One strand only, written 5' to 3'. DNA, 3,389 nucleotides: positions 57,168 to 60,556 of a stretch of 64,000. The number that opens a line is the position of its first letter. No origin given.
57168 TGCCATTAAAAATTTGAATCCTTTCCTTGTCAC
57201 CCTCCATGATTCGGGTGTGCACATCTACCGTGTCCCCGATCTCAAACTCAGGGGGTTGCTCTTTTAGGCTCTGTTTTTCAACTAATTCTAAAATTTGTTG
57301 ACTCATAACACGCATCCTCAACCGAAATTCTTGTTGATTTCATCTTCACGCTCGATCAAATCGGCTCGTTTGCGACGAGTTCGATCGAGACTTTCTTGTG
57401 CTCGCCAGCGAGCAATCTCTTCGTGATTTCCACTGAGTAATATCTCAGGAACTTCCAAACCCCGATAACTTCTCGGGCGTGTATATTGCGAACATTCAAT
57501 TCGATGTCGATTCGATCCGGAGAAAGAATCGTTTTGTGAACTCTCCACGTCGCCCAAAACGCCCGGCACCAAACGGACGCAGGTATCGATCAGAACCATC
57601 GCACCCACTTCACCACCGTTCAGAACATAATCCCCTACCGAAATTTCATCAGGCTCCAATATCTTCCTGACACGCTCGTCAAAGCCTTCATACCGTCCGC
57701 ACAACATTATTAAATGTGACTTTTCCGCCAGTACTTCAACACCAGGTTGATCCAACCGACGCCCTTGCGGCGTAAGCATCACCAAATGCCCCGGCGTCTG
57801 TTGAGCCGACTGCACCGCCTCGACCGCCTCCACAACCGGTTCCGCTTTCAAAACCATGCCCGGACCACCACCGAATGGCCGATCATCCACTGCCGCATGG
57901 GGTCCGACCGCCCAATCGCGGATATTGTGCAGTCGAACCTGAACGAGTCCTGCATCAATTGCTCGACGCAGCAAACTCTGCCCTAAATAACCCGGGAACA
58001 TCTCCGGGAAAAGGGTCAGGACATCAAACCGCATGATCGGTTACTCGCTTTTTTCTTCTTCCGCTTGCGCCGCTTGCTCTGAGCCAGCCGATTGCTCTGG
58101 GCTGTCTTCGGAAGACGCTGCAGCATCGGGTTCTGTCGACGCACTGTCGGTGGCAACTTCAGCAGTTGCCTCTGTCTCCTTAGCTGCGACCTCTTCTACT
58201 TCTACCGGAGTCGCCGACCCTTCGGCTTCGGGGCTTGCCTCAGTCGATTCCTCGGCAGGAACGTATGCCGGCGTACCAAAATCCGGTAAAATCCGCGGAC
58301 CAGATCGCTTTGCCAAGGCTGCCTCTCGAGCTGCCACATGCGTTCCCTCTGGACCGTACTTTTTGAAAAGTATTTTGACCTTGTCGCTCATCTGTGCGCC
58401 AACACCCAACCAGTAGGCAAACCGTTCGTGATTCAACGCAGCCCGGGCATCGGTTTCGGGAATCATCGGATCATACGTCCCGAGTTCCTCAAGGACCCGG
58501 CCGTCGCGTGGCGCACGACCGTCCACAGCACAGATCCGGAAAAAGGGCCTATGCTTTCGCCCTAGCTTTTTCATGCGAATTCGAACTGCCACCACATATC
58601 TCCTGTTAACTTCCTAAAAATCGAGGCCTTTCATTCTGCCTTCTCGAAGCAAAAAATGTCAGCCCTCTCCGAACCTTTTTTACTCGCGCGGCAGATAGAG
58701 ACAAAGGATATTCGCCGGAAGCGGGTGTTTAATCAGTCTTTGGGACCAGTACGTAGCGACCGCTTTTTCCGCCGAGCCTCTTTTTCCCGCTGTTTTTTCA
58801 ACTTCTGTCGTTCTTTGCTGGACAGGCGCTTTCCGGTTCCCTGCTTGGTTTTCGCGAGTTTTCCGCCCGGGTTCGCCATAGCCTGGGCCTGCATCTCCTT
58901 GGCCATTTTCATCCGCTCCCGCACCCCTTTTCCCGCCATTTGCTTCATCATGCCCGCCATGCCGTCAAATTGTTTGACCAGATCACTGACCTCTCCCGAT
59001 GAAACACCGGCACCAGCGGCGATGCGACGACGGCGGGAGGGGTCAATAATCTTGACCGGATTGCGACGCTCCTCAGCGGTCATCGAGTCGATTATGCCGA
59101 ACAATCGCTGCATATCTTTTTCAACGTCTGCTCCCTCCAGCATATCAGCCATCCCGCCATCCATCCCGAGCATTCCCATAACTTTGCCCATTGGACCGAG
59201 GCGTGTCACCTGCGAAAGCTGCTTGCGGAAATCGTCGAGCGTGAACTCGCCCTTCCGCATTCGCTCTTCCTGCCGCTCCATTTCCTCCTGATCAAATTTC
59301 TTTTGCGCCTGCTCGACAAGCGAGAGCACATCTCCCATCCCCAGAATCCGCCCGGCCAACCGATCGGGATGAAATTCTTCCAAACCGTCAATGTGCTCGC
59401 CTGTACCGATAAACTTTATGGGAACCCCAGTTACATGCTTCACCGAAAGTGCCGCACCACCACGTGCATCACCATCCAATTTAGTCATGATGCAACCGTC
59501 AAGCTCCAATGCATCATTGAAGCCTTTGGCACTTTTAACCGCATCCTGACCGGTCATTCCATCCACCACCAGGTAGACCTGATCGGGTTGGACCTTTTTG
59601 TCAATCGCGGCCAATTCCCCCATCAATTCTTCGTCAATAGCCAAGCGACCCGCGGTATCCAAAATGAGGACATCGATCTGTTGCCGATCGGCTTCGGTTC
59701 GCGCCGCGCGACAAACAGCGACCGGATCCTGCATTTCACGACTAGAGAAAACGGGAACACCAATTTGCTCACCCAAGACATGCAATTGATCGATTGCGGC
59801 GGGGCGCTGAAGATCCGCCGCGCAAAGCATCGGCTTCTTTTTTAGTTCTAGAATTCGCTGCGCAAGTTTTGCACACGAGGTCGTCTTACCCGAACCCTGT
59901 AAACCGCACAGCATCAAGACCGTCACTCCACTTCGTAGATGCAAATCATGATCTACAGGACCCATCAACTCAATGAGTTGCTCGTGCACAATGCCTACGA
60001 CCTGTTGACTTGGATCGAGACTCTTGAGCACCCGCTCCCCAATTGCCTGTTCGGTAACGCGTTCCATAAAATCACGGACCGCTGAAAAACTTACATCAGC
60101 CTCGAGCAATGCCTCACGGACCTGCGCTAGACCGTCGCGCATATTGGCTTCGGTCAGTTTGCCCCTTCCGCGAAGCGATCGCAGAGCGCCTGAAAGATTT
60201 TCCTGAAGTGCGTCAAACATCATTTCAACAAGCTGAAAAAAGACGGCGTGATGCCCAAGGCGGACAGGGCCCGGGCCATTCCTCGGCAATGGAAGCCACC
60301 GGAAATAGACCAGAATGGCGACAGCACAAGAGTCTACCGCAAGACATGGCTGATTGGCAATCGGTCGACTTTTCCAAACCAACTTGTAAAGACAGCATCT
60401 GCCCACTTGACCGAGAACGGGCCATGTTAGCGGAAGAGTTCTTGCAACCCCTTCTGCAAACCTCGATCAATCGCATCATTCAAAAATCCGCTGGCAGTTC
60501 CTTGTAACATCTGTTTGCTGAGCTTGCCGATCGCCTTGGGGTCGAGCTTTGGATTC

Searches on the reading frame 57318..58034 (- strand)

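Call 66: search_protein_families(library=pfam, proteins=[window:57318-58034:-], max_evalue=0.00001)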
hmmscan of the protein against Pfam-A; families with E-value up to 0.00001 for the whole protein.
window:57318-58034:- (238 aa): 1 family
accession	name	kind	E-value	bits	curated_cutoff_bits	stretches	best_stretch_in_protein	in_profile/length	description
PF01746.26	tRNA_m1G_MT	-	4.4e-57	193.4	27.3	1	23-223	2-194/195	tRNA (Guanine-1)-methyltransferase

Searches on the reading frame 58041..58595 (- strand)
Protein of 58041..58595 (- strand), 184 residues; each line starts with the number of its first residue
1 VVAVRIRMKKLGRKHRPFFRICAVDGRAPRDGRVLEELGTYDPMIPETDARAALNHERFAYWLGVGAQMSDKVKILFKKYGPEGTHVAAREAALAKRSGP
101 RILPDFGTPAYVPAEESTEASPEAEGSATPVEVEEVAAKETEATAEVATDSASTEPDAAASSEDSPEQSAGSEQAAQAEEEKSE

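Call 66: search_protein_families(library=pfam, proteins=[window:58041-58595:-], max_evalue=0.00001)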
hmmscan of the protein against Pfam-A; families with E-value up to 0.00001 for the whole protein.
window:58041-58595:- (184 aa): 1 family
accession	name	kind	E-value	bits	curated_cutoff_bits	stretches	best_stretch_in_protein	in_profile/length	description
PF00886.24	Ribosomal_S16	-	4e-23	81.6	27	1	11-70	2-62/62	Ribosomal protein S16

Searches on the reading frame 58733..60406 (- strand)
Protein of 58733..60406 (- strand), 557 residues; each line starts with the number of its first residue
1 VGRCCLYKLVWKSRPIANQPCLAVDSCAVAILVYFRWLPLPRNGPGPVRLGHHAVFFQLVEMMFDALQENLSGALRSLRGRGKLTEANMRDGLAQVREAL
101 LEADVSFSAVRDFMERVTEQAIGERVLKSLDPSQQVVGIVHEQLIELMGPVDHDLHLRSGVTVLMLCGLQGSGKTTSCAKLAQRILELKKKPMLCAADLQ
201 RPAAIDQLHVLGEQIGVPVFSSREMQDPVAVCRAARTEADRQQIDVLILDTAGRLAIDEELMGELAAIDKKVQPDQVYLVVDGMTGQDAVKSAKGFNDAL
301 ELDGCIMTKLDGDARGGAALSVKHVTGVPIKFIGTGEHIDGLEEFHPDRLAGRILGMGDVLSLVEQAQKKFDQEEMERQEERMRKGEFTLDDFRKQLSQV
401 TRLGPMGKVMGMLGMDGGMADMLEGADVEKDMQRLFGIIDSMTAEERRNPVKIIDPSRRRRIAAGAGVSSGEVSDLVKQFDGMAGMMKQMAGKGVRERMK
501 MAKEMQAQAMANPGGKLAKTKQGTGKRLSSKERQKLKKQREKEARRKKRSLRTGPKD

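Call 66: search_protein_families(library=pfam, proteins=[window:58733-60406:-], max_evalue=0.00001)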
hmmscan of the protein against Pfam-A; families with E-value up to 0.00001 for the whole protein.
window:58733-60406:- (557 aa): 4 families
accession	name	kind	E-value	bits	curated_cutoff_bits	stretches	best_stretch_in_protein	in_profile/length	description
PF00448.28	SRP54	-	3.3e-74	249.2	22.7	1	162-356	2-196/196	SRP54-type protein, GTPase domain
PF02978.25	SRP_SPB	-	1.7e-27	96.1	27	1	387-487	1-91/91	Signal peptide binding domain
PF02881.24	SRP54_N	-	1.3e-17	64.1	22.4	1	67-144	1-75/75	SRP54-type protein, helical bundle domain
PF13401.12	AAA_22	-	4.5e-07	30.7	27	1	162-270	6-109/130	AAA domain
